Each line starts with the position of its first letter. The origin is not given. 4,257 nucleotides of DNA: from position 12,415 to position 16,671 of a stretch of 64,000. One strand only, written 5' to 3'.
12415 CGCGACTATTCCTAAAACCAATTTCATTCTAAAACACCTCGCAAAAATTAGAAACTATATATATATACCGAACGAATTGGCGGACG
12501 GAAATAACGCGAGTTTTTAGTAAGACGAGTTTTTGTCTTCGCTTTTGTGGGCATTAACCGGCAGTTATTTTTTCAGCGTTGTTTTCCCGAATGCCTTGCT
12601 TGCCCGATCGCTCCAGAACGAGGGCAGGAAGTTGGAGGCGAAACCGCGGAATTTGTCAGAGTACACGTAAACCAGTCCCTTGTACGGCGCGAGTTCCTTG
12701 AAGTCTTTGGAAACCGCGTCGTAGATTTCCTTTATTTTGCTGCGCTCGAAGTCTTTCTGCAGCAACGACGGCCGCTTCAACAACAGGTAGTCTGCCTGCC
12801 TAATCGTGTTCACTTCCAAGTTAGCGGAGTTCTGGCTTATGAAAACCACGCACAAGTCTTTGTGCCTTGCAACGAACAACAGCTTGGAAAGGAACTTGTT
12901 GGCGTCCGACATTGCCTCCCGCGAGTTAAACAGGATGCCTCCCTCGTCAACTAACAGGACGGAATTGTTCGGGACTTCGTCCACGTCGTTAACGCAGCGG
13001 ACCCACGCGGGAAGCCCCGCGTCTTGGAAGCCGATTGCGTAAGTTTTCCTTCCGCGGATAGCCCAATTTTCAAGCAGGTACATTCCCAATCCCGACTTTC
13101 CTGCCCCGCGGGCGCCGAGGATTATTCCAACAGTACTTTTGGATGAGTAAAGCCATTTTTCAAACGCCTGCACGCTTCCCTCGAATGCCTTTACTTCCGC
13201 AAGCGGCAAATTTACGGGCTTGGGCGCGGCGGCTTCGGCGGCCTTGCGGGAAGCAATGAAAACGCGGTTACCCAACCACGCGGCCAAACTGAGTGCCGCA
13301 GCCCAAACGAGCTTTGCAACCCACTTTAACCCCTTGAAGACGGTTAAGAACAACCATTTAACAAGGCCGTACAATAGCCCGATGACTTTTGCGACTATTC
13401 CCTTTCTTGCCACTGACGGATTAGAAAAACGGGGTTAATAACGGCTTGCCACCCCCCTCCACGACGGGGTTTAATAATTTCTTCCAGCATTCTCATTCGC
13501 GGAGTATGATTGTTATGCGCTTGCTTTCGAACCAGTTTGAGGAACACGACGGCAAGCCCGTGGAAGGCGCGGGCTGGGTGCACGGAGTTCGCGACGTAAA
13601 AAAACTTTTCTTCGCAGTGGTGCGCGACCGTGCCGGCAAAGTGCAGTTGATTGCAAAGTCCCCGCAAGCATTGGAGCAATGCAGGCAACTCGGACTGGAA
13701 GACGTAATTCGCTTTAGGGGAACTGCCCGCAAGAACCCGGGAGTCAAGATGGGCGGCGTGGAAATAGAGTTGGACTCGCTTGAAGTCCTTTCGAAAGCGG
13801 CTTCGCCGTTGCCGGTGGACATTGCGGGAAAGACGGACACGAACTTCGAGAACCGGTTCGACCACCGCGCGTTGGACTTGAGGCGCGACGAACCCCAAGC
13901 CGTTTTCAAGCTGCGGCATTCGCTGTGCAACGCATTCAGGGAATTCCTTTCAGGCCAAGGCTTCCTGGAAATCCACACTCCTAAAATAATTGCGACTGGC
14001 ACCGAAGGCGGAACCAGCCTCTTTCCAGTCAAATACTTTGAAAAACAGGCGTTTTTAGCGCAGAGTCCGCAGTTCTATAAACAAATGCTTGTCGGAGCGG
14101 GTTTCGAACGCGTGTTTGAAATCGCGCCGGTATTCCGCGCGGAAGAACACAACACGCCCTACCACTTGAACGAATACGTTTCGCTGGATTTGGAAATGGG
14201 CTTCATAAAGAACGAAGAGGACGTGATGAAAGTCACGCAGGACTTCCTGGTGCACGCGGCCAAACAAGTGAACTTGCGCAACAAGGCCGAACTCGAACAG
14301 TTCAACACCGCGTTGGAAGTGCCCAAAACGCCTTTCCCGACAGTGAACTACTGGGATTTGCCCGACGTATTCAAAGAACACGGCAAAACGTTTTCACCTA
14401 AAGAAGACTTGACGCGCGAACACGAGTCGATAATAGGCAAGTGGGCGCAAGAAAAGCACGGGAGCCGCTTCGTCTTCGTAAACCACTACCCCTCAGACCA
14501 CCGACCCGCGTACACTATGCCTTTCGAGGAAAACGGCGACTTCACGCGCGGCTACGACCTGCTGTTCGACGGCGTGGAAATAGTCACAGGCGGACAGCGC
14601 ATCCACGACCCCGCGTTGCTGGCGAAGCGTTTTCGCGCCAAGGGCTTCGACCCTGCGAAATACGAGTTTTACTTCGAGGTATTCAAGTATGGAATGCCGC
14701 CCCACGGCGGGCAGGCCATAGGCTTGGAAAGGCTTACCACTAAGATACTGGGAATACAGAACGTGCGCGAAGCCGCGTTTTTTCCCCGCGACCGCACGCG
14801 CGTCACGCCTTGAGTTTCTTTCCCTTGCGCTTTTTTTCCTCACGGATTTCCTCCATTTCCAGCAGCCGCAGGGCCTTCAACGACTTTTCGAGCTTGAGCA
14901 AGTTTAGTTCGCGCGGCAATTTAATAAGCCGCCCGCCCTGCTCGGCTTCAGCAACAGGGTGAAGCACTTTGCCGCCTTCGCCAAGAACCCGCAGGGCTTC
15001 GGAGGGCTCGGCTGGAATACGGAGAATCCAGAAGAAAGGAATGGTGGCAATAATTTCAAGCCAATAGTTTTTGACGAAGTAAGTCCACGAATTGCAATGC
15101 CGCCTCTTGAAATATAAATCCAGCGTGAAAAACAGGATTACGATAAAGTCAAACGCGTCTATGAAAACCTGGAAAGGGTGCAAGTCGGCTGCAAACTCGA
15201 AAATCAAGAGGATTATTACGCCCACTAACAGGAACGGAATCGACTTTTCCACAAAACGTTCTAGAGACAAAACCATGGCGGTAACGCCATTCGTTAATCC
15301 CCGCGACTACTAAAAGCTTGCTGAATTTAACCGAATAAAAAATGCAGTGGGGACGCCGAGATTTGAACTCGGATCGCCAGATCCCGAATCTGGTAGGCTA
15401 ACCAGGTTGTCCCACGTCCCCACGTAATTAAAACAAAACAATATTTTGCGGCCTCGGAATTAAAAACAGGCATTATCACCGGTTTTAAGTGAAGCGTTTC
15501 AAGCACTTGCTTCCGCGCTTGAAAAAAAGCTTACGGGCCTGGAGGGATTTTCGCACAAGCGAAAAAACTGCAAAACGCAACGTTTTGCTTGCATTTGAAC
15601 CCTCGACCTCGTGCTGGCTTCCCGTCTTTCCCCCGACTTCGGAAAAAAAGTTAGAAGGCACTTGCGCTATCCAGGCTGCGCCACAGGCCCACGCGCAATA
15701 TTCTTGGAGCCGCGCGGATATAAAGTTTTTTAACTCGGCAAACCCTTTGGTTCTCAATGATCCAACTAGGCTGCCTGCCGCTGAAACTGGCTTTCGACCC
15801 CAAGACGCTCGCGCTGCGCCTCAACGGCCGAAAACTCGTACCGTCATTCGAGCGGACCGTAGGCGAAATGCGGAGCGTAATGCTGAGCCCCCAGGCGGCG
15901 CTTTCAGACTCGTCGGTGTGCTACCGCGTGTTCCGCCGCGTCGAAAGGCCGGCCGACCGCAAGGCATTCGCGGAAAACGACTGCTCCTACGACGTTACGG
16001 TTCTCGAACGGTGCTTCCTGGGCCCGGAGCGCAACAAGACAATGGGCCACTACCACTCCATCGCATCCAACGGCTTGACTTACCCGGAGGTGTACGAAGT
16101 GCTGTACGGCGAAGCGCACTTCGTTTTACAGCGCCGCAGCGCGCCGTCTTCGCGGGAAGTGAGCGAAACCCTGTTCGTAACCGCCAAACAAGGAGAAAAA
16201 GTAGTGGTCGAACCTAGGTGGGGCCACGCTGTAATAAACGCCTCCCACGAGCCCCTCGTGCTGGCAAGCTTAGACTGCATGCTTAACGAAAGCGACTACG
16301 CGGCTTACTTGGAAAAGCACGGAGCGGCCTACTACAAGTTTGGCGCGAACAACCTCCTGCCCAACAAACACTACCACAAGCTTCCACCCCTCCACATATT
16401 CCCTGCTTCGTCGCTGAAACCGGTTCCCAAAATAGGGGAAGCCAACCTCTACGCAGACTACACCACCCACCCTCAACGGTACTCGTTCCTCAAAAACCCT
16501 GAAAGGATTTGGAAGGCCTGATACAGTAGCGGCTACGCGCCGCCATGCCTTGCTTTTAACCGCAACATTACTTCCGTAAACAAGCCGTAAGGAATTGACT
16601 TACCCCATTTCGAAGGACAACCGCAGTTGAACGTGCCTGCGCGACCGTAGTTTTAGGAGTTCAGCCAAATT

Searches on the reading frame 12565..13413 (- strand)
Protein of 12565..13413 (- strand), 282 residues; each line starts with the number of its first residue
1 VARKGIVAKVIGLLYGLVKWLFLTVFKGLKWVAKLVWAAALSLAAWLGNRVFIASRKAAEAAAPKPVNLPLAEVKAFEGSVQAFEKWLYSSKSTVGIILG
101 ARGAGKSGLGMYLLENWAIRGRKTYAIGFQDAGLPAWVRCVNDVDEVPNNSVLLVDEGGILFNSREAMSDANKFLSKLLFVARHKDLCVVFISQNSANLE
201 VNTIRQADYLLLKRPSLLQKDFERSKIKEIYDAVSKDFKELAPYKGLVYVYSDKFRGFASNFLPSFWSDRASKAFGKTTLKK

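Call 47: search_protein_families(library=pfam, proteins=[window:12565-13413:-], max_evalue=0.00001)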
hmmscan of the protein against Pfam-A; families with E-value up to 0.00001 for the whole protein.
window:12565-13413:- (282 aa): 0 families

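Call 52: search_protein_families(library=pfam, proteins=[window:12565-13413:-], max_evalue=1)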
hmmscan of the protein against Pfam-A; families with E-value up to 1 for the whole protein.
window:12565-13413:- (282 aa): 4 families
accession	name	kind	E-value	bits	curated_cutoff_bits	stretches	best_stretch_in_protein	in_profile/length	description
PF05707.18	Zot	-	0.014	15.3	20.3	1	145-200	79-132/197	Zonular occludens toxin (Zot)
PF01637.24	ATPase_2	-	0.015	15.6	33.2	0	81-117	8-44/225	ATPase domain predominantly from Archaea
PF25199.1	nSTAND_NTPase5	-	0.093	13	34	1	89-182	37-132/145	Novel STAND NTPase 5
PF13481.12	AAA_25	-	0.25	11.4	27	1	92-124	32-63/195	AAA domain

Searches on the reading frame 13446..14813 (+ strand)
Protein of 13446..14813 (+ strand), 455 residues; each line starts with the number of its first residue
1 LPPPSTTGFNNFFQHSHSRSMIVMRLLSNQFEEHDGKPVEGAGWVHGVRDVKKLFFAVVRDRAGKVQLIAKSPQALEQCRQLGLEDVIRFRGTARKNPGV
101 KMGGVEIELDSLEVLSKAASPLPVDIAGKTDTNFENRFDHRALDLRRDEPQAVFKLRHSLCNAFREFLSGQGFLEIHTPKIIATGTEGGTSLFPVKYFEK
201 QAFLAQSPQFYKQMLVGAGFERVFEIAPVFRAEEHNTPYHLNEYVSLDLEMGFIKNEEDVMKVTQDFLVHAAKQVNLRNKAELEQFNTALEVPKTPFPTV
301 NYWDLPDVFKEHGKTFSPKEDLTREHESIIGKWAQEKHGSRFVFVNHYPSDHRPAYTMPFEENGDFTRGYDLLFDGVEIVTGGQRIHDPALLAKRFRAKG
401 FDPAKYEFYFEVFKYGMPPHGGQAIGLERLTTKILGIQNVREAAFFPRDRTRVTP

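Call 47: search_protein_families(library=pfam, proteins=[window:13446-14813:+], max_evalue=0.00001)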
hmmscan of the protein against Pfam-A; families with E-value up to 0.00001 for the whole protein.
window:13446-14813:+ (455 aa): 2 families
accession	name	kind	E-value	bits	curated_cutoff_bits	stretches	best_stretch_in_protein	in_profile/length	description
PF00152.25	tRNA-synt_2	-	2.7e-85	286.6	25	1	135-449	3-307/308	tRNA synthetases class II (D, K and N)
PF01336.31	tRNA_anti-codon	-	7.7e-12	45.4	27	1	42-115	4-75/75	OB-fold nucleic acid binding domain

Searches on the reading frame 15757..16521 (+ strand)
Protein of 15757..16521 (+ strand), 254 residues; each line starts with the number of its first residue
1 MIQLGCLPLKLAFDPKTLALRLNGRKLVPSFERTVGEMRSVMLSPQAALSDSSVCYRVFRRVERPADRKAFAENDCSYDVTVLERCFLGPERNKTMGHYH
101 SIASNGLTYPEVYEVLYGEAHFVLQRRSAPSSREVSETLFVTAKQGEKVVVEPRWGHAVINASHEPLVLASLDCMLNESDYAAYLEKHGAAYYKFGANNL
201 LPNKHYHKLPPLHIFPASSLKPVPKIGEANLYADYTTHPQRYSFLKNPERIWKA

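Call 11: search_protein_families(library=pfam, proteins=[window:15757-16521:+])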
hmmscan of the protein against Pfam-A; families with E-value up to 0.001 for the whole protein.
window:15757-16521:+ (254 aa): 1 family
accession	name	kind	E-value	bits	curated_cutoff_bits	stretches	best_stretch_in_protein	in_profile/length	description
PF06560.17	GPI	-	8.4e-30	103.8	20.7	1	49-208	23-179/182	Glucose-6-phosphate isomerase (GPI)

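Call 38: find_homologous_proteins(query=window:15757-16521:+, max_evalue=1e-10)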
Query window:15757-16521:+ (254 aa): 6 proteins with E <= 1e-10 among 329 candidates.
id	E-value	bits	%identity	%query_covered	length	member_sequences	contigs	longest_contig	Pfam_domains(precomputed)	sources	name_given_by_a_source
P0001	3.1e-170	583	100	100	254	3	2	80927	PF06560.17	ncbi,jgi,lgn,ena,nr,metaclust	ncbi:TPA: hypothetical protein HA318_01345 [Candidatus Micrarchaeota archaeon]|nr:MAG: hypothetical 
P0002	5.1e-110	385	66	100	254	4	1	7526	PF06560.17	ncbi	ncbi:MAG: glucose-6-phosphate isomerase family protein [Candidatus Micrarchaeota archaeon]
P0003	1.3e-108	381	64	100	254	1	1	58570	PF06560.17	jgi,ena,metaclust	metaclust:\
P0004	4.2e-40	156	39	98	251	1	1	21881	PF06560.17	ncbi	-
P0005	1.1e-28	119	33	98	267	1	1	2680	PF06560.17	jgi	-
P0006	7.6e-23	100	34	95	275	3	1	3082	PF06560.17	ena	-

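Call 39: find_encoding_contigs(protein=P0003, flank=10000, max_places=3)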
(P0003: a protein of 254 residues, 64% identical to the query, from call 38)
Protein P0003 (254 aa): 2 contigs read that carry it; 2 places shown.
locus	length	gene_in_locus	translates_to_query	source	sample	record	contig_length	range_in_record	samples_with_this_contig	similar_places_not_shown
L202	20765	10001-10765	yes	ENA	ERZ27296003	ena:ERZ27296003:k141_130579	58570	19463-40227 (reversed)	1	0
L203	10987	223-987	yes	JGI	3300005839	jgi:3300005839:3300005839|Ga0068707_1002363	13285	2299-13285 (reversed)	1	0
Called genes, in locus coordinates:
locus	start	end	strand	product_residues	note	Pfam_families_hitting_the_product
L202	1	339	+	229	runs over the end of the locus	PF01300:Sua5_yciO_yrdC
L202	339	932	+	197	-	PF00069:Pkinase (weak), PF01163:RIO1 (weak), PF01636:APH (faint)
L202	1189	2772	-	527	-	PF23545:Zn_ribbon_HMPTM, PF04055:Radical_SAM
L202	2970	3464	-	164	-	PF09721:Exosortase_EpsH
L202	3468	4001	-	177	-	PF01864:CarS-like, PF01148:CTP_transf_1 (weak)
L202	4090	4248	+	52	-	-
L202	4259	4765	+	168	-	PF27325:MJ0538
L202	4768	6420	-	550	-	PF21760:SecD_1st (weak), PF02355:SecD_SecF_C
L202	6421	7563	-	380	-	PF02355:SecD_SecF_C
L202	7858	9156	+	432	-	PF01336:tRNA_anti-codon, PF00152:tRNA-synt_2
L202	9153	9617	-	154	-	-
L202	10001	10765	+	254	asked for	PF06560:GPI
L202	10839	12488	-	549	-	PF00118:Cpn60_TCP1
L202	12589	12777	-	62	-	-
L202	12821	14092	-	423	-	-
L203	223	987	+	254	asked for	PF06560:GPI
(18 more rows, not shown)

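Call 40: find_encoding_contigs(protein=P0004, flank=10000, max_places=3)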
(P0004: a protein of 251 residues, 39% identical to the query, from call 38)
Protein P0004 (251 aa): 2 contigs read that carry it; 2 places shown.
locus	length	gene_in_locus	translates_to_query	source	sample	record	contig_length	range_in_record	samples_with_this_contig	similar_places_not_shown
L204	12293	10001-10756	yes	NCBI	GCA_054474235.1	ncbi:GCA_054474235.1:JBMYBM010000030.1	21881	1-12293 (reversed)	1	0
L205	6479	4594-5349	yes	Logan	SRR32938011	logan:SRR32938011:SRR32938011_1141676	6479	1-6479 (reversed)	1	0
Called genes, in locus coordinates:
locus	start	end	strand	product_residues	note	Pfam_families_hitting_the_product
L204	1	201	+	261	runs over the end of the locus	PF00571:CBS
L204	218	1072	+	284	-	PF00571:CBS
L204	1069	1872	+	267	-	PF00571:CBS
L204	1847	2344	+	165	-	PF01927:Mut7-C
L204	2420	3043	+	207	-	PF01871:AMMECR1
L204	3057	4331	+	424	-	PF13528:Glyco_trans_1_3 (faint), PF00201:UDPGT (weak), PF04101:Glyco_tran_28_C, PF06722:EryCIII-like_C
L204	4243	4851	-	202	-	PF13680:DUF4152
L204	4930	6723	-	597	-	PF04675:DNA_ligase_A_N, PF01068:DNA_ligase_A_M, PF04679:DNA_ligase_A_C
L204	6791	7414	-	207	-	-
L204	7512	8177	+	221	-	PF00702:Hydrolase, PF12710:HAD, PF13419:HAD_2, PF13242:Hydrolase_like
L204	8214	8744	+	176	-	PF00881:Nitroreductase, PF14512:TM1586_NiRdase (weak)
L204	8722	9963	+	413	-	PF01841:Transglut_core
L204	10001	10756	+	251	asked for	PF06560:GPI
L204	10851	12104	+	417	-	PF00162:PGK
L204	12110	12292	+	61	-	?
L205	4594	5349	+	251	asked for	PF06560:GPI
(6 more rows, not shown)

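Call 78: list_cluster_members(proteins=[window:15757-16521:+, window:6234-7895:-, window:41497-42948:+])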
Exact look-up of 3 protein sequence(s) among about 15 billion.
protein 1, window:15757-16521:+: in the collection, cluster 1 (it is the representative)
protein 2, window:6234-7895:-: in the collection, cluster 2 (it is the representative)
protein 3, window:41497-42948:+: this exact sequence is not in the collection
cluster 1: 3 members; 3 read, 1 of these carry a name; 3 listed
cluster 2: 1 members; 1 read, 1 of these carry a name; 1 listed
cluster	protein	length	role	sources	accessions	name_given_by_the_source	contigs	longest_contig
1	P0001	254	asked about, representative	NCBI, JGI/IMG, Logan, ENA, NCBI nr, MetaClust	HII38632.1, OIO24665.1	TPA: hypothetical protein HA318_01345 [Candidatus Micrarchaeota archaeon] | MAG: hypothetical protein AUJ65_00565 [Candidatus Micrarchaeota archaeon CG1_02_51_15] | \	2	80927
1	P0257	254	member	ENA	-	-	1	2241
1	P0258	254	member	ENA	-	-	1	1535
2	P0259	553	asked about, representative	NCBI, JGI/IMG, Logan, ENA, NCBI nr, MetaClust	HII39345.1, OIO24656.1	TPA: hypothetical protein HA318_05075 [Candidatus Micrarchaeota archaeon] | MAG: hypothetical protein AUJ65_00510 [Candidatus Micrarchaeota archaeon CG1_02_51_15] | \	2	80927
